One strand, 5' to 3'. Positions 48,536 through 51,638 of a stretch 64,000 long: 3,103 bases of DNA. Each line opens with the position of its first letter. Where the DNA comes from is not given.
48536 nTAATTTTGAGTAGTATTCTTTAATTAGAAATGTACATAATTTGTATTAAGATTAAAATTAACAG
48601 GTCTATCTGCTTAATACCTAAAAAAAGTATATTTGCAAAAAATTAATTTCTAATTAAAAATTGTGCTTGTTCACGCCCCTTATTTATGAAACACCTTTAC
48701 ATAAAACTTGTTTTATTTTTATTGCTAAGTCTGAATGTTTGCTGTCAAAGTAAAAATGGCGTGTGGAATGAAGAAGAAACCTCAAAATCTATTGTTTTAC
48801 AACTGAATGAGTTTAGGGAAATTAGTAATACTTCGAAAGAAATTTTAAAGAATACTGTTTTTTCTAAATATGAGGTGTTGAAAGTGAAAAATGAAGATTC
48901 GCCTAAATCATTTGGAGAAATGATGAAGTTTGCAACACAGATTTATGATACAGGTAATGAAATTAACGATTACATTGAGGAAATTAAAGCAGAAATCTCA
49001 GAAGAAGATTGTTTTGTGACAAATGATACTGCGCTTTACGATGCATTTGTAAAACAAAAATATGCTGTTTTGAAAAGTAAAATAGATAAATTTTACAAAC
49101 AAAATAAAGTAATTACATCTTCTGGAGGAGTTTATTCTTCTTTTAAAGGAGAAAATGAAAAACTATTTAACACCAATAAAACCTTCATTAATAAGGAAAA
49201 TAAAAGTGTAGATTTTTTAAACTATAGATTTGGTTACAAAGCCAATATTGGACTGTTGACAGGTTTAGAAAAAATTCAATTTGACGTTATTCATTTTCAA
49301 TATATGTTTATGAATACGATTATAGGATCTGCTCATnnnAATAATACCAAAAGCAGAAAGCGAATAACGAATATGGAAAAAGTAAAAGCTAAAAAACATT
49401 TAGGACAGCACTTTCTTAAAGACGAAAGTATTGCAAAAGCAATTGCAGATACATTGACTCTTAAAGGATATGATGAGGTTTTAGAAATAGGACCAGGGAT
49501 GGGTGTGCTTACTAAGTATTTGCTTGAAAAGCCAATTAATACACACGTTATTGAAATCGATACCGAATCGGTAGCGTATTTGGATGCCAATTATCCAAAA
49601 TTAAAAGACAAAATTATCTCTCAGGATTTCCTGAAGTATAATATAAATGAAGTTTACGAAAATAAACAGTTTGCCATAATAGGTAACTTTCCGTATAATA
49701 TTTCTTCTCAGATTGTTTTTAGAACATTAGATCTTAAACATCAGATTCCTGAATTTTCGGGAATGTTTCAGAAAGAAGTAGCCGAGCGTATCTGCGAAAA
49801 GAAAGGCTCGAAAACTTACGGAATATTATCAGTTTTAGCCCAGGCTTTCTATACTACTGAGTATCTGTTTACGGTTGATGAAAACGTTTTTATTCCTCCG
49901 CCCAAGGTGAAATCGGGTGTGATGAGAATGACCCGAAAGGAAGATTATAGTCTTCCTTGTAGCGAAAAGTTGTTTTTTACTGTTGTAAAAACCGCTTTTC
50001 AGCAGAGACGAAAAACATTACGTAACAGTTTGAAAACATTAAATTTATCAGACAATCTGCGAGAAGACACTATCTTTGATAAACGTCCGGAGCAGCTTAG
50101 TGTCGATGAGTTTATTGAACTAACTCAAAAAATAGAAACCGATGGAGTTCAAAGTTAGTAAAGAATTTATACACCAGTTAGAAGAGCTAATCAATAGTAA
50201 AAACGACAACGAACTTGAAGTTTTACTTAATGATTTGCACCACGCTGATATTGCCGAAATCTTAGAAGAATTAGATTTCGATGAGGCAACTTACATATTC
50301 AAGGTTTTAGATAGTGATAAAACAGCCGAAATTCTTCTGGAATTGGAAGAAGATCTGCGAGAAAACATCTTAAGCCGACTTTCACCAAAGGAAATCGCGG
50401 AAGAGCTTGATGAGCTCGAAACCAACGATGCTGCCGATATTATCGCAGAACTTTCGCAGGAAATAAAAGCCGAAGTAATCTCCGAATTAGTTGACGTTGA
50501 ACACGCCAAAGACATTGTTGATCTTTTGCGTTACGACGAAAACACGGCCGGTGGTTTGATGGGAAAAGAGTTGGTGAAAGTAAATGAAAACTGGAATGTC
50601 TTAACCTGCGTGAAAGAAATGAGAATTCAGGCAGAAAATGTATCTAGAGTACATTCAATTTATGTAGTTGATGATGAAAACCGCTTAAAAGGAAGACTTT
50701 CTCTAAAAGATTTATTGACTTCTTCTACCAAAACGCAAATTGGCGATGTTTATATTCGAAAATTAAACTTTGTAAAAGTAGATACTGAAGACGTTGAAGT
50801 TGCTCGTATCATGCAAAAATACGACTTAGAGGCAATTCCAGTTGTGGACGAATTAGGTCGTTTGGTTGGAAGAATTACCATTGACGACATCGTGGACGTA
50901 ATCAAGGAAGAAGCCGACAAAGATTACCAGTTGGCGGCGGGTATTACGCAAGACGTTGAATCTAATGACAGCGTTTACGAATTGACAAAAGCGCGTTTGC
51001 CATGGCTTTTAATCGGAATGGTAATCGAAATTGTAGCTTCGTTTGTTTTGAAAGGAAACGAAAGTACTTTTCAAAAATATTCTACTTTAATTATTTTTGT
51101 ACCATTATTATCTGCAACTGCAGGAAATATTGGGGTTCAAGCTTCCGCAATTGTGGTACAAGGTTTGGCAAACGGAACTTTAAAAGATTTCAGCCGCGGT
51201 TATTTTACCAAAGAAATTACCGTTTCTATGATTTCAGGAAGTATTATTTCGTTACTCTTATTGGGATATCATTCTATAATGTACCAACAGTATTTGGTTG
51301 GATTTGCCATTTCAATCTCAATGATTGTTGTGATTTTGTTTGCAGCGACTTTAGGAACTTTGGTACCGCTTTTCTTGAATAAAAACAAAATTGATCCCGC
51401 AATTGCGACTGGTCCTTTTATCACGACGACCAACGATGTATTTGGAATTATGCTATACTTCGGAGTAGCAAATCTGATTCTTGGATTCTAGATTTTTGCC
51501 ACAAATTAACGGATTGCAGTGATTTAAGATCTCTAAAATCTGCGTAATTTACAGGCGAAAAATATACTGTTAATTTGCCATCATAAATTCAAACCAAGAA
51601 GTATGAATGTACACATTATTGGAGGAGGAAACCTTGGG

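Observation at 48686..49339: Stand-alone GldM/PorM D1-domain homologue without the motor TM helix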

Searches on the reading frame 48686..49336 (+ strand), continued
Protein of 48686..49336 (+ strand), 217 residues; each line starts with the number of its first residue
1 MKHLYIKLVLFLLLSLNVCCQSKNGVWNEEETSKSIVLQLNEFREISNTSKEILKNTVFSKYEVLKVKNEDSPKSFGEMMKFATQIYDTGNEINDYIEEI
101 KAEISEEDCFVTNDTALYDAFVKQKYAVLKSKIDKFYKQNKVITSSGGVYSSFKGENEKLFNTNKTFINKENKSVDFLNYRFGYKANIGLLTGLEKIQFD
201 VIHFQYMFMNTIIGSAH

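Call 94: search_protein_families(library=pfam, proteins=[L062:5381-5992:+, L061:5509-5991:+, L056:2244-2723:+], max_evalue=10)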
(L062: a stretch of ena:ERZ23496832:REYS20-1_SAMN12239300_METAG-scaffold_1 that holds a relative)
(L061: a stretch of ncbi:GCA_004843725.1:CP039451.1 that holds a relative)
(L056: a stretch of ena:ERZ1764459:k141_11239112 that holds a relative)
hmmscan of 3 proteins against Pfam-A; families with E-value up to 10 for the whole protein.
L062:5381-5992:+ (204 aa): 1 family
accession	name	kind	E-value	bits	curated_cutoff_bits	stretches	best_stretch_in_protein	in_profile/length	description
PF15345.11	TMEM51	-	0.03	14.5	25.5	1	114-189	44-110/237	Transmembrane protein 51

L061:5509-5991:+ (161 aa): 4 families
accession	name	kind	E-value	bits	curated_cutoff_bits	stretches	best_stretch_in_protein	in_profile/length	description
PF14418.11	OHA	-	0.0078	16.5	26.1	1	59-97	31-68/77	OST-HTH Associated domain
PF13567.11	DUF4131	-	0.018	15.2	31.6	1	28-101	8-84/165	Domain of unknown function (DUF4131)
PF09158.15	MotCF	-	0.077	13.5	25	1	79-156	17-98/103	Bacteriophage T4 MotA, C-terminal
PF06024.17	Orf78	-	0.61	10.8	29.4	1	4-43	45-85/101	Orf78 (ac78)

L056:2244-2723:+ (160 aa): 2 families
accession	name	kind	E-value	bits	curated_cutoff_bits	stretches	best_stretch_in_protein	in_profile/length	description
PF07856.17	Orai-1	-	0.017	15.3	25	1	38-88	20-73/173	Mediator of CRAC channel activity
PF18169.6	SLATT_6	-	2.7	8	27.1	1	108-155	34-76/176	SMODS and SLOG-associating 2TM effector domain 6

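Call 99: find_homologous_proteins(query=A2, max_evalue=0.00001)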
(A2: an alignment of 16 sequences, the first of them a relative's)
Query A2 (16 sequences) (217 aa, profile of the alignment): 23 proteins with E <= 0.00001 among 3544 candidates.
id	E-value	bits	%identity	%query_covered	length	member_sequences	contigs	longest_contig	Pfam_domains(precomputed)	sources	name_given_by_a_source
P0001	9.2e-81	289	100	100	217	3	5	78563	PF12081.14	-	-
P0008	8.8e-80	286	72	100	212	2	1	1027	PF12081.14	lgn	-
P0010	1.2e-79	285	72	100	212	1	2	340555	PF12081.14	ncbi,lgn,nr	ncbi:hypothetical protein B4N84_04880 [Flavobacterium sp. IR1]|nr:hypothetical protein B4N84_04880 [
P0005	4.0e-79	283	82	93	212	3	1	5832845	PF12081.14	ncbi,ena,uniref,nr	ncbi:hypothetical protein [Flavobacterium gelatinilyticum]|uniref:hypothetical protein n=1 Tax=Flavo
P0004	7.3e-79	283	87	100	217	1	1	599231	PF12081.14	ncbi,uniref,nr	ncbi:hypothetical protein K6T82_12690 [Flavobacterium sp. 17A]|uniref:Gliding motility-associated pr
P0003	8.7e-79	282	89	100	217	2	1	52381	PF12081.14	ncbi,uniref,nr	ncbi:hypothetical protein [Flavobacterium branchiicola]|uniref:Gliding motility-associated protein G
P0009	1.1e-78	282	72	100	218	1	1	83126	PF12081.14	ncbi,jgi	jgi:hypothetical protein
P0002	2.8e-78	281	95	100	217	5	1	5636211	PF12081.14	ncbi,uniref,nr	ncbi:hypothetical protein [Flavobacterium humidisoli]|uniref:Gliding motility-associated protein Gld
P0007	1.2e-77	279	75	100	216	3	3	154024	PF12081.14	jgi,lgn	-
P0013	5.9e-76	273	73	98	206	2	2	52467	PF12081.14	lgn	-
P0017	6.2e-76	273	67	100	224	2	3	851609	PF12081.14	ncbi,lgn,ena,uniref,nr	ncbi:hypothetical protein [Flavobacterium chungbukense]|uniref:Gliding motility-associated protein G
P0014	5.6e-75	270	72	100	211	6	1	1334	PF12081.14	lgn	-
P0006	1.2e-72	262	76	100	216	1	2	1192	PF12081.14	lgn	-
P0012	1.6e-72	262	74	100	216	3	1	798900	PF12081.14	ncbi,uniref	ncbi:hypothetical protein AAYQ05_02420 [Flavobacterium sp. B11]|uniref:hypothetical protein n=1 Tax=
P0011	1.6e-72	262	74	100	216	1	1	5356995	PF12081.14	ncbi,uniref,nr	ncbi:hypothetical protein [Flavobacterium luteolum]|uniref:hypothetical protein n=1 Tax=Flavobacteri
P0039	3.6e-40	156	31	40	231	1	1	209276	PF12081.14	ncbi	-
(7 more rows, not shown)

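Call 100: find_encoding_contigs(protein=P0039, flank=5000, max_places=3)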
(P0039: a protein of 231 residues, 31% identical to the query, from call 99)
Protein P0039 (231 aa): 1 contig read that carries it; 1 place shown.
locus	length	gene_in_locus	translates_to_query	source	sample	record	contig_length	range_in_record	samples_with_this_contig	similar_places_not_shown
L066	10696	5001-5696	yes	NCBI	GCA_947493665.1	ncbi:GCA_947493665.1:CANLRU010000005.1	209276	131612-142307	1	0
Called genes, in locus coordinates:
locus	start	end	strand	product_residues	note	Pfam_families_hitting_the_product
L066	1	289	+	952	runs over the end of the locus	PF04313:HSDR_N, PF04851:ResIII, PF00176:SNF2-rel_dom (weak), PF00270:DEAD, PF18766:SWI2_SNF2, PF22679:T1R_D3-like, PF12008:EcoR124_C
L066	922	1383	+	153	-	-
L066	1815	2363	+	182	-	-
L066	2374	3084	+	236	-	-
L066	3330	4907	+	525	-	PF06685:DUF1186, PF02810:SEC-C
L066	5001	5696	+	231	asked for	PF12081:GldM_1st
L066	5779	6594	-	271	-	-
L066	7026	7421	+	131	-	PF17642:TssD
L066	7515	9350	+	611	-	PF05954:Phage_GPD (faint), PF04717:Phage_base_V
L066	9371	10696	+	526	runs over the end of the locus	PF14107:DUF4280, PF01079:Hint (faint), PF13403:Hint_2 (faint), PF07591:PT-HINT, PF14890:Intein_splicing (faint)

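Call 103: search_protein_families(library=pfam, proteins=[L066:5779-6591:-, L061:7449-8216:+, L061:3254-4522:+, L061:4528-4974:+], max_evalue=0.1)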
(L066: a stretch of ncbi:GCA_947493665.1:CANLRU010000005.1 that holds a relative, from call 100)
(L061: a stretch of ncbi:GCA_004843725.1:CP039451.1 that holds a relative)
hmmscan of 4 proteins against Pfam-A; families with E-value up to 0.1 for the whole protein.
L066:5779-6591:- (270 aa): 0 families

L061:7449-8216:+ (256 aa): 0 families

L061:3254-4522:+ (423 aa): 1 family
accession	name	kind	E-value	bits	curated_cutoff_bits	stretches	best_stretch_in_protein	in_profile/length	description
PF01470.22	Peptidase_C15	-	1.3e-06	29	22.7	1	147-292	1-125/204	Pyroglutamyl peptidase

L061:4528-4974:+ (149 aa): 1 family
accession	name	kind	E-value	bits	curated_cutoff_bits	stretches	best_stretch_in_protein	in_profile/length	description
PF25012.1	DUF7786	-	0.056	14.2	27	0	49-83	41-74/97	Family of unknown function (DUF7786)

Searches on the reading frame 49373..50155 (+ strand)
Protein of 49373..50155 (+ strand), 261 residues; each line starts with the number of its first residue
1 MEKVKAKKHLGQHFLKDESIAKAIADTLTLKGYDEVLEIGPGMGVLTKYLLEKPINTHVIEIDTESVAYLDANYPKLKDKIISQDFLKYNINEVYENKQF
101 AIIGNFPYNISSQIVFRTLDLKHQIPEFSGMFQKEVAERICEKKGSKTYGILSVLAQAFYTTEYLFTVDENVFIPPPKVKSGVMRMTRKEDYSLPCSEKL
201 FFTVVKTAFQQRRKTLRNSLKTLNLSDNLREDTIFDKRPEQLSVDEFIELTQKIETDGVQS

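Call 3: search_protein_families(library=pfam, proteins=[window:49373-50155:+], max_evalue=1)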
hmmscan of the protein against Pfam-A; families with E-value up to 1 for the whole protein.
window:49373-50155:+ (261 aa): 5 families
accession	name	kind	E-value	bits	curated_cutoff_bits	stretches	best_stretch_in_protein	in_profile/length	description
PF00398.26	RrnaAD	-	7.5e-54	183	24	1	5-228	3-231/263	Ribosomal RNA adenine dimethylase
PF05175.20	MTS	-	0.003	17.6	23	1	24-111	23-111/170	Methyltransferase small domain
PF13649.12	Methyltransf_25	-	0.031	15.4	27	1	36-89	1-58/97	Methyltransferase domain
PF13489.12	Methyltransf_23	-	0.074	13.2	27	1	18-101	7-83/164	Methyltransferase domain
PF08242.18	Methyltransf_12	-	0.17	13.1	30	1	37-78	1-44/98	Methyltransferase domain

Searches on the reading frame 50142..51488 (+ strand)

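Call 76: search_protein_families(library=pfam, proteins=[window:50142-51488:+], max_evalue=0.001)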
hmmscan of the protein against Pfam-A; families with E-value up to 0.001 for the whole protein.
window:50142-51488:+ (449 aa): 4 families
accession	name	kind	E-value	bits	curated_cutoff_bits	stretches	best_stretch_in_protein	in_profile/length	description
PF01769.21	MgtE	-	4.1e-29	101.8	27.6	1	320-442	1-125/125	Divalent cation transporter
PF03448.22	MgtE_N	-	1.7e-22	80.3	25.9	1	32-134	1-102/102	MgtE intracellular N domain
PF00571.33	CBS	-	4.9e-18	65.6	24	2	200-255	1-56/57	CBS domain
PF14841.11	FliG_M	-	2e-06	28.3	25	0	50-81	17-48/76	FliG middle domain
